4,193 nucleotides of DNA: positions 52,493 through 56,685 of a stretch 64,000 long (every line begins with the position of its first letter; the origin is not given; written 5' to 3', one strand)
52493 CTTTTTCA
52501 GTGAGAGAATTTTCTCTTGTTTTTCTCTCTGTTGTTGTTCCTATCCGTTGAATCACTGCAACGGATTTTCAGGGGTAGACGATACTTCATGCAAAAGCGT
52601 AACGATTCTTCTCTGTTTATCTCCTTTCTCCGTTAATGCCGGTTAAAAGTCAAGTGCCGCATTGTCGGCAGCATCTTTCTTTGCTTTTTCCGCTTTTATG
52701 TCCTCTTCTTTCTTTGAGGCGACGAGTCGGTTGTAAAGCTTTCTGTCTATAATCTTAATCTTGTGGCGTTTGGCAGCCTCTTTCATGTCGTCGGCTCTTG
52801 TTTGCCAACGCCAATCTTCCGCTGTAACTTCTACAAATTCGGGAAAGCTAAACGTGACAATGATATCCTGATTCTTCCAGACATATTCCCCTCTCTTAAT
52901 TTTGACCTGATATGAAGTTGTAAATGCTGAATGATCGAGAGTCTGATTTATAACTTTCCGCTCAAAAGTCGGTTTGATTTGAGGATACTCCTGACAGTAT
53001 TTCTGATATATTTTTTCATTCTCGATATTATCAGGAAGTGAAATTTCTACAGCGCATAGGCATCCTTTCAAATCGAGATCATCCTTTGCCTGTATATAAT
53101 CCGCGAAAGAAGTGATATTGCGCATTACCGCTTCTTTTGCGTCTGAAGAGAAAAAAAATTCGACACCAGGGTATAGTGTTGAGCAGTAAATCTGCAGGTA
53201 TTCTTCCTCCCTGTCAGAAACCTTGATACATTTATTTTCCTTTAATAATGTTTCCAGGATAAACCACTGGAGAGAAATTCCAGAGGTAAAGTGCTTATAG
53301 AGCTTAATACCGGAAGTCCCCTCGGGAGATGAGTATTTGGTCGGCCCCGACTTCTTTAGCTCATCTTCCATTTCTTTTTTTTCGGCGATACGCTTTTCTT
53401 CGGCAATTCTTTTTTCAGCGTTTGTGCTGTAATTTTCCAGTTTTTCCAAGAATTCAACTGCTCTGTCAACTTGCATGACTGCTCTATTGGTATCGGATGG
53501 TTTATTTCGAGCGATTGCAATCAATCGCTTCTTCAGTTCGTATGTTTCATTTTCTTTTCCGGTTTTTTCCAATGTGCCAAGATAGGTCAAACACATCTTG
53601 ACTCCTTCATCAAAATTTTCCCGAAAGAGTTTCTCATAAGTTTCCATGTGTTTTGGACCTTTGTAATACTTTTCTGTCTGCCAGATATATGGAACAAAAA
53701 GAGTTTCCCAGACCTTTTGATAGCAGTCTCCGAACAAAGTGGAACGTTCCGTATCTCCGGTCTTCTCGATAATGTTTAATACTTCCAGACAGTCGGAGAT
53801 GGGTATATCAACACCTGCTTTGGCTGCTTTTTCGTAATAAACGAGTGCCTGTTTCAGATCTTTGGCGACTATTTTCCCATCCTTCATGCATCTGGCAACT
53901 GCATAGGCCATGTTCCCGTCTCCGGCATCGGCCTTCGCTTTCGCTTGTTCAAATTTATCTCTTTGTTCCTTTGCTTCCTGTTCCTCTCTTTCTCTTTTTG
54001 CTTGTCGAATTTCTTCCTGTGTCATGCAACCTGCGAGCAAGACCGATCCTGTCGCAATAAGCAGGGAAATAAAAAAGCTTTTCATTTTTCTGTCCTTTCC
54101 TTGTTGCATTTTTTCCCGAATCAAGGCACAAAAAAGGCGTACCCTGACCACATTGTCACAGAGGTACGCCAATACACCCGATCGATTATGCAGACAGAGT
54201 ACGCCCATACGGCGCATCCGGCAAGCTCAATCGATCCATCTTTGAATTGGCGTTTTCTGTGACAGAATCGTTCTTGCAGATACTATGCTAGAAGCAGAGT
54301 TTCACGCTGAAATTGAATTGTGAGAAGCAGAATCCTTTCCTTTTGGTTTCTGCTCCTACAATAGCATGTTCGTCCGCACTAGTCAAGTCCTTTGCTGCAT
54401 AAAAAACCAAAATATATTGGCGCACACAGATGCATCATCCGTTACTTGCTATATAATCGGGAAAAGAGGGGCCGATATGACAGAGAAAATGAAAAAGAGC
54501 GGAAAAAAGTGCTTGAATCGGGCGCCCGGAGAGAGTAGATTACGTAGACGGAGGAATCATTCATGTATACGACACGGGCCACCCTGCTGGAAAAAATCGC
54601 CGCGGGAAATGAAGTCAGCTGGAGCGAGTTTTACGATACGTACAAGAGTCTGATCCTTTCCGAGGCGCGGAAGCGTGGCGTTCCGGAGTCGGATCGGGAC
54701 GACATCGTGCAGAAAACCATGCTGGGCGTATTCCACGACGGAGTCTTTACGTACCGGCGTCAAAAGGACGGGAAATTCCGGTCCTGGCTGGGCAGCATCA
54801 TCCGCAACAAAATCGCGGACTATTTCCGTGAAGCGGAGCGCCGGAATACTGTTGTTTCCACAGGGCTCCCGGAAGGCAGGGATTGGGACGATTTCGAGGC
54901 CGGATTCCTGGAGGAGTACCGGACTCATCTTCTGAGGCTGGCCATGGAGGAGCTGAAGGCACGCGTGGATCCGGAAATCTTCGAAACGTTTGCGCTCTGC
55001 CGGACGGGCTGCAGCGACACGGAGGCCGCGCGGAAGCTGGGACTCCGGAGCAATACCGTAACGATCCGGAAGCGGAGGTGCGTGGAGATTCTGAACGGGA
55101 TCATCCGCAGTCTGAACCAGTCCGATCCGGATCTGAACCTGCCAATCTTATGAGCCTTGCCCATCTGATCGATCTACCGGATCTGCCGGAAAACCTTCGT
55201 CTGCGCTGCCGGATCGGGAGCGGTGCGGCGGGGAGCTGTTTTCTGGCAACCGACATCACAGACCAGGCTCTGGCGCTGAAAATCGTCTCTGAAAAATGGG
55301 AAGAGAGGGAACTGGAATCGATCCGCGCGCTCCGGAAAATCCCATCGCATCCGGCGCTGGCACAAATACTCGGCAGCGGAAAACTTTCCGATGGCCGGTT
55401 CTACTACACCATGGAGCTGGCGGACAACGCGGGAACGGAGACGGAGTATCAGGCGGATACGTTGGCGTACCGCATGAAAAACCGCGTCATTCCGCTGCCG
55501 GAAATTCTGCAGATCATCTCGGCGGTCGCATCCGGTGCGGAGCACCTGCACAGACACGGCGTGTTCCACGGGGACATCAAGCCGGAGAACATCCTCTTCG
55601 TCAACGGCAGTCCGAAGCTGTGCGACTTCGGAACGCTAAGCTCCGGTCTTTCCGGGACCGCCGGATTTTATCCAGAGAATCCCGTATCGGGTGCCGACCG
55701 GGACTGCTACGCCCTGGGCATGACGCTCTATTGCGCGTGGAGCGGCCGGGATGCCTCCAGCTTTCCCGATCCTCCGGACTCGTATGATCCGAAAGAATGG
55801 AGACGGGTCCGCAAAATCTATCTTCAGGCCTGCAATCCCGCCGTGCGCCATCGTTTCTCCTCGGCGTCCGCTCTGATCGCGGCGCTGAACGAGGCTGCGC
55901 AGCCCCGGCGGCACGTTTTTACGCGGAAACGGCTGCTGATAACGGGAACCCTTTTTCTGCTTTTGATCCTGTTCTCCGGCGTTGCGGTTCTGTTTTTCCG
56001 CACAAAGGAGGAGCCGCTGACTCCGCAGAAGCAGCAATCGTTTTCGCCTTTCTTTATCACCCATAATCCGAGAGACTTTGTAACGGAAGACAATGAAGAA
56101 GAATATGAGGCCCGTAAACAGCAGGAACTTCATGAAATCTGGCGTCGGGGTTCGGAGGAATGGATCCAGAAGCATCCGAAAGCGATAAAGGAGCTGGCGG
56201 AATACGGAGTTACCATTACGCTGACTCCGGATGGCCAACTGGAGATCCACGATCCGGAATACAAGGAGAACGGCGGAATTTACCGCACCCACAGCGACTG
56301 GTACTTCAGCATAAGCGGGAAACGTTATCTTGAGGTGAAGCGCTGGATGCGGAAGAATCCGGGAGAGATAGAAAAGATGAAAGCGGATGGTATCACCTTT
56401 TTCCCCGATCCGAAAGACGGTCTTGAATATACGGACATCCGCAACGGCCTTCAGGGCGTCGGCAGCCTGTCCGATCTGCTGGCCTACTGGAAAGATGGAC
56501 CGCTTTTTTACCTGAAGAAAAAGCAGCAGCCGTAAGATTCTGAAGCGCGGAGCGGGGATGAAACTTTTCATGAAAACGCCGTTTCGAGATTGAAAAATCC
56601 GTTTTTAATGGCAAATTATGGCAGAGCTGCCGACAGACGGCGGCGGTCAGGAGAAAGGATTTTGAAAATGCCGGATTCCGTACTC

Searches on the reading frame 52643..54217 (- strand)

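Call 93: search_protein_families(library=pfam, proteins=[window:52643-54217:-], max_evalue=0.001)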
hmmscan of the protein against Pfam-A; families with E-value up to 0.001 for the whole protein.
window:52643-54217:- (524 aa): 1 family
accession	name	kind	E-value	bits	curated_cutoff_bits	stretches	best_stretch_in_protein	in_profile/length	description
PF08238.18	Sel1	-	0.0002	22.3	30.7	1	104-135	4-35/36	Sel1 repeat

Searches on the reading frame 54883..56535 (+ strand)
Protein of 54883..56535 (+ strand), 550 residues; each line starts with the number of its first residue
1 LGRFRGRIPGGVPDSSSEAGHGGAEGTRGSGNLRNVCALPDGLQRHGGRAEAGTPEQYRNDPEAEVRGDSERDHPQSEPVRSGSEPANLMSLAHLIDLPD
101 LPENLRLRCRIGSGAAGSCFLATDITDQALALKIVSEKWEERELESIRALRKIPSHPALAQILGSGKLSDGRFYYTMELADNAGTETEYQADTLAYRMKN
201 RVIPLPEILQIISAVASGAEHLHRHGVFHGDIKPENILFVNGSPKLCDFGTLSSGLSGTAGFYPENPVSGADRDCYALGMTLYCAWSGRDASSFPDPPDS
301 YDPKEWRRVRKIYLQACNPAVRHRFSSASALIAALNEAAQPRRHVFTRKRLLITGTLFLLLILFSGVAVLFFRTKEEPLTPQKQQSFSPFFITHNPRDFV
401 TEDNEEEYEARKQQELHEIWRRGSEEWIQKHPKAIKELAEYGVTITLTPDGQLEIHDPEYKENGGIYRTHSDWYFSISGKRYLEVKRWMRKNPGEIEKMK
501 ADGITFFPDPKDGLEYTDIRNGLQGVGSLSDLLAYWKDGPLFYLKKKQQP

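Call 93: search_protein_families(library=pfam, proteins=[window:54883-56535:+], max_evalue=0.001)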
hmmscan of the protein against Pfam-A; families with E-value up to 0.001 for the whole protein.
window:54883-56535:+ (550 aa): 2 families
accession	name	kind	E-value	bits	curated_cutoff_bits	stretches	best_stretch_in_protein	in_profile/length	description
PF00069.31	Pkinase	-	5.2e-19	69.1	31.7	1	110-252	6-145/263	Protein kinase domain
PF07714.23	PK_Tyr_Ser-Thr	-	2.7e-10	40.4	23.1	1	106-251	2-148/258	Protein tyrosine and serine/threonine kinase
